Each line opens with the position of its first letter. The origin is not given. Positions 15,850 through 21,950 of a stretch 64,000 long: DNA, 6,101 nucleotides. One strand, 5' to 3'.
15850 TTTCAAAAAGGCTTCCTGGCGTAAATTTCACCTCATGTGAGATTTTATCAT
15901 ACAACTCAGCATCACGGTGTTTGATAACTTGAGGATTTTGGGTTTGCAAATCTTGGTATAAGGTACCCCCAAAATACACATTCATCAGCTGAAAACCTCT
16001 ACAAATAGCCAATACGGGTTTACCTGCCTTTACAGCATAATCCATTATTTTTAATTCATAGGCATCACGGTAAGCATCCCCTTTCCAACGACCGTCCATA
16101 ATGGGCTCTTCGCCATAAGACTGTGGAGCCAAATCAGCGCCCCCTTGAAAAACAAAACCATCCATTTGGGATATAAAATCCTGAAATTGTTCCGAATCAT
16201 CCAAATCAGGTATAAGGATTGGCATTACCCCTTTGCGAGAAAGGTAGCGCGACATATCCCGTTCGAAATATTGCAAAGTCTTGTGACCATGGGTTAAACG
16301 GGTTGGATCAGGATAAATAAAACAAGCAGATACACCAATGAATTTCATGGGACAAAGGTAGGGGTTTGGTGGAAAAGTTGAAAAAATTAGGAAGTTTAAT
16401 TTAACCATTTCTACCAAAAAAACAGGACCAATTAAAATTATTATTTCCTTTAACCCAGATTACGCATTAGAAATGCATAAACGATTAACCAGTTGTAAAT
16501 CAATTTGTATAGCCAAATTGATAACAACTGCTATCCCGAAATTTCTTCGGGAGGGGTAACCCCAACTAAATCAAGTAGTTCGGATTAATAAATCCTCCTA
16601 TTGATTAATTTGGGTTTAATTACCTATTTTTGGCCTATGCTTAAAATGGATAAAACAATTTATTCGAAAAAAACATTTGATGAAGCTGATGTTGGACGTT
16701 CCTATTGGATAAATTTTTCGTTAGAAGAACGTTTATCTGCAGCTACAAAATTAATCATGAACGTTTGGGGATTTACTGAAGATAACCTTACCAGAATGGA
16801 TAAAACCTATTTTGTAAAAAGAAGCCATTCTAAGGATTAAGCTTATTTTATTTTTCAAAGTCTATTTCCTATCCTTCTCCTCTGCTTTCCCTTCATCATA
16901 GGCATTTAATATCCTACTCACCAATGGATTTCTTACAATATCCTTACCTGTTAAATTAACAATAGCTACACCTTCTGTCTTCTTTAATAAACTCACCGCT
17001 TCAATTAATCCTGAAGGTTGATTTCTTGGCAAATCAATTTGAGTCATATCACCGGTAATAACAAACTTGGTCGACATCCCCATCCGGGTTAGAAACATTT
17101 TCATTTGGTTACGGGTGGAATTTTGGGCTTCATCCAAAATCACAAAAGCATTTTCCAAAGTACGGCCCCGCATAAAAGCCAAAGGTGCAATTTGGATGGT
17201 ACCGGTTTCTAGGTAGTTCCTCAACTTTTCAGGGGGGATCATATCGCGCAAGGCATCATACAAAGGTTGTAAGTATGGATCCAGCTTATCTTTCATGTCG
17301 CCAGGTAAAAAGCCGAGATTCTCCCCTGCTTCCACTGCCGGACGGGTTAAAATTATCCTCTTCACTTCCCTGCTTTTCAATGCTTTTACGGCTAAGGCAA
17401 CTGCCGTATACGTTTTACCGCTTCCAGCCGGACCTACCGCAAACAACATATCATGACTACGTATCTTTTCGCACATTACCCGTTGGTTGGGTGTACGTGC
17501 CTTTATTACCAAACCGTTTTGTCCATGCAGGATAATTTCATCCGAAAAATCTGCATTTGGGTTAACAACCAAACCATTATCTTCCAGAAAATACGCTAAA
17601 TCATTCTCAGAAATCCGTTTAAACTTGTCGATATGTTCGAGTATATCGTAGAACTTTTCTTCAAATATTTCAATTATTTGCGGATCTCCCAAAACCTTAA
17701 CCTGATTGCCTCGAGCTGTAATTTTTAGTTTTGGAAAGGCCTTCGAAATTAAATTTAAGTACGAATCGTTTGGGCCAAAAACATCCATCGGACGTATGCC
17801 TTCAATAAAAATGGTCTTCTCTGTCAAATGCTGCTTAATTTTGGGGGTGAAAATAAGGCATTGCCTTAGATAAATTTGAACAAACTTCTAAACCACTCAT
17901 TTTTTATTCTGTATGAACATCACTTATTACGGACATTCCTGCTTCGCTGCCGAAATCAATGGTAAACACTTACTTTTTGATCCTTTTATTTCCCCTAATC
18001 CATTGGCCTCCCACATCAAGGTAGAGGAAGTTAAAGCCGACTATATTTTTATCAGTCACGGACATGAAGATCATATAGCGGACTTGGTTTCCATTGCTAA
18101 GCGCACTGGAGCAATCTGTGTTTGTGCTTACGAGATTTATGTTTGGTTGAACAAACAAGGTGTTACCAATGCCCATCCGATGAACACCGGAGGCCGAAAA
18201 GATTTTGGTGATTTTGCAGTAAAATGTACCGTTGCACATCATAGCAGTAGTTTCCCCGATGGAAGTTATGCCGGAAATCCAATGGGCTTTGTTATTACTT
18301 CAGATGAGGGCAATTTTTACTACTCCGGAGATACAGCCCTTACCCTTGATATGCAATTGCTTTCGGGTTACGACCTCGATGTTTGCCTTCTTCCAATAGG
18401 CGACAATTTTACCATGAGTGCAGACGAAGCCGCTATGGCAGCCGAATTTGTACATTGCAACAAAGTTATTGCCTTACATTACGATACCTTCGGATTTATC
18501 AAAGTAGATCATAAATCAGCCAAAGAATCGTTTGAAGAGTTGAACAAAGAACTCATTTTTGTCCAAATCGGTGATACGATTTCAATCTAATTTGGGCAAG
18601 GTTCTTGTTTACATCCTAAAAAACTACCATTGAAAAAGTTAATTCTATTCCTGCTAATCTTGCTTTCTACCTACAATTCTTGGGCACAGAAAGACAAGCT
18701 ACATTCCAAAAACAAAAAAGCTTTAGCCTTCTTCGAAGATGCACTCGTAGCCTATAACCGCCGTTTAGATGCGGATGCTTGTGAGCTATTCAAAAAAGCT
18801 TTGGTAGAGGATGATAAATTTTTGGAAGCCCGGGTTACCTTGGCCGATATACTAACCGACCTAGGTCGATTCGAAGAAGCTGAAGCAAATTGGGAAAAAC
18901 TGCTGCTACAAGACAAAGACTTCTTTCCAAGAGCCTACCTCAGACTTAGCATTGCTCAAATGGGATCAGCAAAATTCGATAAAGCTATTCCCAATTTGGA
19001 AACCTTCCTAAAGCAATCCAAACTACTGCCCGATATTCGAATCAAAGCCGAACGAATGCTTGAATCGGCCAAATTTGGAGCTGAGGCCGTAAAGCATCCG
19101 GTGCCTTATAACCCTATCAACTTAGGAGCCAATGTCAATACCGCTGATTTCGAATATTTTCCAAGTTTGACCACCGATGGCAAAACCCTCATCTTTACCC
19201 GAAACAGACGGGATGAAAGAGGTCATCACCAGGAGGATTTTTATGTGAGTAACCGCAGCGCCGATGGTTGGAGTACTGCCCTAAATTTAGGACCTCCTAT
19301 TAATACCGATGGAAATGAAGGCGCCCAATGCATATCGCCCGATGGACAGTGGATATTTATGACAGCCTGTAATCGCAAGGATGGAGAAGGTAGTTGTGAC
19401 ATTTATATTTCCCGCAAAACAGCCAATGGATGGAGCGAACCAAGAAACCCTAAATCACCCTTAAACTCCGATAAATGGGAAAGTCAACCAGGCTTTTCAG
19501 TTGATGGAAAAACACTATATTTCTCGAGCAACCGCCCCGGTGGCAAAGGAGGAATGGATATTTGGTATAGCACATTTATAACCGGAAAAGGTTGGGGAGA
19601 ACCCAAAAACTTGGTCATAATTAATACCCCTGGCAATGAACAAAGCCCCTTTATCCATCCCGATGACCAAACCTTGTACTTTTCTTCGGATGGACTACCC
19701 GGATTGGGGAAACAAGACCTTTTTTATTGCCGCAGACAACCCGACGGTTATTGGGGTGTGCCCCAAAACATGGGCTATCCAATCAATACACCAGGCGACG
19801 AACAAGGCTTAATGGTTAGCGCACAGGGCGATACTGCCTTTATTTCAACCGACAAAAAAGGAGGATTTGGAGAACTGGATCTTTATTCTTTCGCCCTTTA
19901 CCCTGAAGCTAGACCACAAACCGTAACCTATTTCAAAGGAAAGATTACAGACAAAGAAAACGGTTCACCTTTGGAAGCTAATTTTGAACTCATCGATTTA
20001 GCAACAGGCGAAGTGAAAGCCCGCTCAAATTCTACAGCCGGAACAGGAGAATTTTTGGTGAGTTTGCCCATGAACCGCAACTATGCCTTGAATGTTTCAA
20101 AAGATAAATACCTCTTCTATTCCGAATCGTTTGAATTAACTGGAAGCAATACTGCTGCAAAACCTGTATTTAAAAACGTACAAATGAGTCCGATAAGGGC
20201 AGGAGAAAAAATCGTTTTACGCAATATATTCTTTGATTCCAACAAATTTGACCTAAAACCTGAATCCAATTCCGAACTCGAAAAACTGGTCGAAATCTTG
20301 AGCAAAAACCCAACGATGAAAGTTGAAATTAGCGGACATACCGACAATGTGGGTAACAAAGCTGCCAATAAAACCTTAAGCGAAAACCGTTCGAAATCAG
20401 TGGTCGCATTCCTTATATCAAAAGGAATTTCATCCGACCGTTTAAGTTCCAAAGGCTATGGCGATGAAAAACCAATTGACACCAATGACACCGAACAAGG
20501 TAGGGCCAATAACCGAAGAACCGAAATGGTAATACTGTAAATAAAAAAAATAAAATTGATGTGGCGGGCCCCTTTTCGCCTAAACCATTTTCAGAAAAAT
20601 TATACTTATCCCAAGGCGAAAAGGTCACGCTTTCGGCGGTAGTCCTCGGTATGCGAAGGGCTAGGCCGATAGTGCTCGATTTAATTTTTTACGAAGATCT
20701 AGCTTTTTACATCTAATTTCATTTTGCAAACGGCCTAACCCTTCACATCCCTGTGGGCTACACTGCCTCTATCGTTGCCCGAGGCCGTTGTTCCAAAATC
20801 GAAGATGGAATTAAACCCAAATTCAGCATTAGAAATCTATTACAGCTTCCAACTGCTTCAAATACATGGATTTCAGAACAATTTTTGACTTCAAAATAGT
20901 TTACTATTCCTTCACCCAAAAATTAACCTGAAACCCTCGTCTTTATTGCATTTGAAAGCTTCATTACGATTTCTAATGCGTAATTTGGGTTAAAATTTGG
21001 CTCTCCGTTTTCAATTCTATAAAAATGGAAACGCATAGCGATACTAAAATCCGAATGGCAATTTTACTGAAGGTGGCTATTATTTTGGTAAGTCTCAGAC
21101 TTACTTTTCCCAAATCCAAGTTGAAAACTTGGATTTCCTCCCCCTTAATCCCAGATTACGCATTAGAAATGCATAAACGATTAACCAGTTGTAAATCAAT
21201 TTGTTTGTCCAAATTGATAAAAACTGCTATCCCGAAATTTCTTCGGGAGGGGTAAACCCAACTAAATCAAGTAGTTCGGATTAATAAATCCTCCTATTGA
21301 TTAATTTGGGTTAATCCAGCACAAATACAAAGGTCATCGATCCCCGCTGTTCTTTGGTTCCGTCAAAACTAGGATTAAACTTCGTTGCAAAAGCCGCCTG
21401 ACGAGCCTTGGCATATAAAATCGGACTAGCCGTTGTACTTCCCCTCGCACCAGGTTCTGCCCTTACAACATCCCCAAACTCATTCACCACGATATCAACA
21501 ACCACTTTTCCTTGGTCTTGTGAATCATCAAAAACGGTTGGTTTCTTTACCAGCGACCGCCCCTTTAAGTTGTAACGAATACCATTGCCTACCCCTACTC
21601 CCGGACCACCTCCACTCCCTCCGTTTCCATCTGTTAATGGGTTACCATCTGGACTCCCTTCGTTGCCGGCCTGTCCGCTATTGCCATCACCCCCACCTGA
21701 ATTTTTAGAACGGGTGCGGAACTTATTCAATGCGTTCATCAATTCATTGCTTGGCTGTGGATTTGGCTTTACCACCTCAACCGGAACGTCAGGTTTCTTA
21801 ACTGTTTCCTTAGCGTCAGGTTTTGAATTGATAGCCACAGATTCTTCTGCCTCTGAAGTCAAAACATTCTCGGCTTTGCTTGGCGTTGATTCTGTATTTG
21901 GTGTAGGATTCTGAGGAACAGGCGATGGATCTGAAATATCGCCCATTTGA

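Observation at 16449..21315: A 161-bp MITE-like element with imperfect 8-bp TIRs and copy-specific 5-bp target-site duplications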

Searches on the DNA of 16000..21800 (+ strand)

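Call 8: search_rna_families(source=window, start=16000, end=21800, threshold=evalue, max_evalue=1)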
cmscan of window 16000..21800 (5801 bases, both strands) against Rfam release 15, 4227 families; matches with E-value up to 1: 1.
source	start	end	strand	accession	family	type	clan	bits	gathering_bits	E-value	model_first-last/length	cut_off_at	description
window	17138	17261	-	RF01069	purD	Cis-reg;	-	21.9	41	0.93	1-125/125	no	purD RNA motif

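Call 15: search_dna_similar(query=window:20811-20994:+, collection=plasmids, mode=distant, max_evalue=10, max_rows=40)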
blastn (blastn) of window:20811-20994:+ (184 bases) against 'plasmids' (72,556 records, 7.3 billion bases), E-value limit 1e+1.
Records with a match: 30; places in all: 39; records where one place covers at least 80% of the query: 0.
Best place of each record, by identity: >=99% 3; 95-99% 2; 90-95% 13; 80-90% 12.
By first word of the organism name: Rhizobium 15; Vibrio 5; Shewanella 5; Bacillus 2; Staphylococcus 2; Persicobacter 1.
By predicted mobility (MOB-suite, as given by PLSDB): conjugative 20; non-mobilizable 9; mobilizable 1.
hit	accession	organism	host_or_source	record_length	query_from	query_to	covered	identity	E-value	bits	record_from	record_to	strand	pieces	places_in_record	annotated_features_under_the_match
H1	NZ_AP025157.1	Vibrio penaeicida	Penaeus japonicus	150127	150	181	17%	87.9%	2e+0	39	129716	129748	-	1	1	hypothetical protein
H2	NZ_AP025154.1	Vibrio penaeicida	Penaeus japonicus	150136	150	181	17%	87.9%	2e+0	39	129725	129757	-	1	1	hypothetical protein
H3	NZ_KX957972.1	Vibrio parahaemolyticus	shrimp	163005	150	181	17%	87.9%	2e+0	39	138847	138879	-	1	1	hypothetical protein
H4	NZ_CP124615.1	Vibrio sp. YMD68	pure culture,sediment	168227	150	181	17%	87.9%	2e+0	39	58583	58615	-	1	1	hypothetical protein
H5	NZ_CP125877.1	Vibrio harveyi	Vibriosis affected Asian seabass (Lates ...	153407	150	181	17%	87.9%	2e+0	39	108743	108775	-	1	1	hypothetical protein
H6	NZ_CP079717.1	Shewanella xiamenensis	hospital wastewater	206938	33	63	17%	87.1%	2e+0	39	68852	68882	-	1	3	none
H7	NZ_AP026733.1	Shewanella xiamenensis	-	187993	33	63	17%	87.1%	2e+0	39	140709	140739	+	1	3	hypothetical protein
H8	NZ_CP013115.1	Shewanella xiamenensis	environnemental,Hospital effluents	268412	33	63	17%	87.1%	2e+0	39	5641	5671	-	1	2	Ig-like domain-containing protein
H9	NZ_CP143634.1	Shewanella xiamenensis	-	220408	33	63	17%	87.1%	2e+0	39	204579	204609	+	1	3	Ig-like domain-containing protein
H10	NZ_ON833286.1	Shewanella xiamenensis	-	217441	33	63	17%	87.1%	2e+0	39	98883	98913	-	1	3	none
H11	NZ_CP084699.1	Rhizobium ruizarguesonis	Pisum sativum L.,Cell culture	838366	33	59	15%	92.6%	6e+0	37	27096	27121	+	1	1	alcohol dehydrogenase family protein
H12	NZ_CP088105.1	Rhizobium ruizarguesonis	cell culture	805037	33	59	15%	92.6%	6e+0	37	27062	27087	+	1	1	alcohol dehydrogenase family protein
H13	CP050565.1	Rhizobium leguminosarum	Lathyrus sativus,cell culture,root ...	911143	33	59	15%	92.6%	6e+0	37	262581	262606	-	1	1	zinc-binding dehydrogenase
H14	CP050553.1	Rhizobium leguminosarum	Vicia sativa,cell culture,root nodule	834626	33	59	15%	92.6%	6e+0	37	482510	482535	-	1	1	none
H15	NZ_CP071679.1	Rhizobium ruizarguesonis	lentil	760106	33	59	15%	92.6%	6e+0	37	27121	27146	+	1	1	alcohol dehydrogenase family protein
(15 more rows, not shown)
